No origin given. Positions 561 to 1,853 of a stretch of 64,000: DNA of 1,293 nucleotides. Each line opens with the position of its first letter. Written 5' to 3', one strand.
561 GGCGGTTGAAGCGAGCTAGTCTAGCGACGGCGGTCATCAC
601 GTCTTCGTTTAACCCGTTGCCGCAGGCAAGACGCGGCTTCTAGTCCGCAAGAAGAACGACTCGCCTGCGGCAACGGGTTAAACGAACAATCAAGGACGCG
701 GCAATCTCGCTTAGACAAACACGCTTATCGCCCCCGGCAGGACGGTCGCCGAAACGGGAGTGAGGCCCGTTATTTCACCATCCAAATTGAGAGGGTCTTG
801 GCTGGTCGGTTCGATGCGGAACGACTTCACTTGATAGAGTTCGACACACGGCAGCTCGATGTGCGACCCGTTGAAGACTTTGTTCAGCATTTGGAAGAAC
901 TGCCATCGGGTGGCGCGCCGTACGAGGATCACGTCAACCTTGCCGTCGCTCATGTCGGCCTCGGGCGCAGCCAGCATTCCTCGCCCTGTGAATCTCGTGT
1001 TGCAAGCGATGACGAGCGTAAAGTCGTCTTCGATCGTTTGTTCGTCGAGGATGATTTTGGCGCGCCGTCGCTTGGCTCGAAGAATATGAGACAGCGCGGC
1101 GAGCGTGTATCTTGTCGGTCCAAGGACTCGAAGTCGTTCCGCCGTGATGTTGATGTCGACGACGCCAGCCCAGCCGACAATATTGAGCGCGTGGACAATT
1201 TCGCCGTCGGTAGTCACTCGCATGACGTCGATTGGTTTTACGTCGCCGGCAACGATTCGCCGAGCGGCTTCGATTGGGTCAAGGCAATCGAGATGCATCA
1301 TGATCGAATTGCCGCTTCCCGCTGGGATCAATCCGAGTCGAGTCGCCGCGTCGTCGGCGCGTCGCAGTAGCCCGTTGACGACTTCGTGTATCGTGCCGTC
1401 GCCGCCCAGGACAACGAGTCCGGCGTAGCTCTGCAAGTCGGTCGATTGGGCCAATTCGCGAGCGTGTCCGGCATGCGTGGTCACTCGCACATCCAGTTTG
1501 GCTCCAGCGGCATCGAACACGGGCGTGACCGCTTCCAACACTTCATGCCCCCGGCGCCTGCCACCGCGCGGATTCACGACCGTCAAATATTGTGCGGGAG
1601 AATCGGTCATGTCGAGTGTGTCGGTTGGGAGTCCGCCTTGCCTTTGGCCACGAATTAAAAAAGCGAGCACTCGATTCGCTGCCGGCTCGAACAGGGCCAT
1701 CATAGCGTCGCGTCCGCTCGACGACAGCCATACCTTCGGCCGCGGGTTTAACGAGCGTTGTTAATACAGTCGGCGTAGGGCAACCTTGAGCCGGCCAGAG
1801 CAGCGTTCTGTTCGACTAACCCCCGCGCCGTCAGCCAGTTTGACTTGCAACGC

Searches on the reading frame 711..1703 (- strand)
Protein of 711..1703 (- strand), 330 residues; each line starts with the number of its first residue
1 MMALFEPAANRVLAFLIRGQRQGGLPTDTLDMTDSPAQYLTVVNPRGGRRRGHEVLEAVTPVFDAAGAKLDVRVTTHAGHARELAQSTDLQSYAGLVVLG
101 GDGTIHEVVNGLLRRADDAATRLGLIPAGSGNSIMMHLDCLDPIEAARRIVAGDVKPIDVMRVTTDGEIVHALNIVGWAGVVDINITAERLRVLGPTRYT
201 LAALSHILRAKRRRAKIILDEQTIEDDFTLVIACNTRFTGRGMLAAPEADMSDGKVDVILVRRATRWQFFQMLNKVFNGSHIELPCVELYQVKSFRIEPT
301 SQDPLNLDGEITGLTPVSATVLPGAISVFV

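Call 74: find_encoding_contigs(protein=window:711-1703:-, flank=10000, max_places=4)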
Protein window:711-1703:- (330 aa): 16 contigs read that carry it; 4 places shown.
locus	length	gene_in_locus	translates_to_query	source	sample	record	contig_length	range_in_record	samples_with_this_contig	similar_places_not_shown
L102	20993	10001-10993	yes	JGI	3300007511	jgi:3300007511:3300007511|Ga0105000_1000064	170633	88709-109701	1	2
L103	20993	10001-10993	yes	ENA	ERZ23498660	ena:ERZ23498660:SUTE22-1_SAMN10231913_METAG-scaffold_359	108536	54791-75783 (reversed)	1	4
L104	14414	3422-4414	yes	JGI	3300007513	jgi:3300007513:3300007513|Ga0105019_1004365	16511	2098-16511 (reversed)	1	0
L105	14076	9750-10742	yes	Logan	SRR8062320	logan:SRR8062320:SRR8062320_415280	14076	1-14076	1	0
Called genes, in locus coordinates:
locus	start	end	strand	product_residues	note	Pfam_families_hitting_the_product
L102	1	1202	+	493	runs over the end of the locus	PF00478:IMPDH, PF01070:FMN_dh (faint), PF03060:NMO (faint), PF00571:CBS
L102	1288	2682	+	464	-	-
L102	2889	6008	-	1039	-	PF23500:DUF7133, PF13646:HEAT_2 (weak), PF00034:Cytochrom_C (faint), PF13442:Cytochrome_CBB3 (faint)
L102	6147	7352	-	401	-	PF22301:AUDH_beta_propeller (faint), PF01839:FG-GAP (faint), PF13517:FG-GAP_3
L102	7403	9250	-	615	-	PF13374:TPR_10, PF13424:TPR_12, PF24885:TPR_NPHP3, PF13424:TPR_12, PF24885:TPR_NPHP3, PF13374:TPR_10, PF13424:TPR_12, PF13374:TPR_10, +9 more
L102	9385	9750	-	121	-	-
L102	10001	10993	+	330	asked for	PF00781:DAGK_cat, PF19279:YegS_C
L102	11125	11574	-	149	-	PF10604:Polyketide_cyc2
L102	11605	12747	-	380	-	PF07638:Sigma70_ECF (faint), PF13424:TPR_12 (faint), PF07719:TPR_2 (faint)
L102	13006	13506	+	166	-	-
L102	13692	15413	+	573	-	PF00005:ABC_tran, PF01926:MMR_HSR1 (faint), PF02463:SMC_N (faint), PF13304:AAA_21 (faint), PF13401:AAA_22 (faint), PF13476:AAA_23 (faint), PF12848:ABC_tran_Xtn, PF00005:ABC_tran, +1 more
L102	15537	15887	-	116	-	-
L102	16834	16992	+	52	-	-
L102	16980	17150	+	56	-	-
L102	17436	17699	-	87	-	-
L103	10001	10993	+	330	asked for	PF00781:DAGK_cat, PF19279:YegS_C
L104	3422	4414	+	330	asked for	PF00781:DAGK_cat, PF19279:YegS_C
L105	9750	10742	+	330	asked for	PF00781:DAGK_cat, PF19279:YegS_C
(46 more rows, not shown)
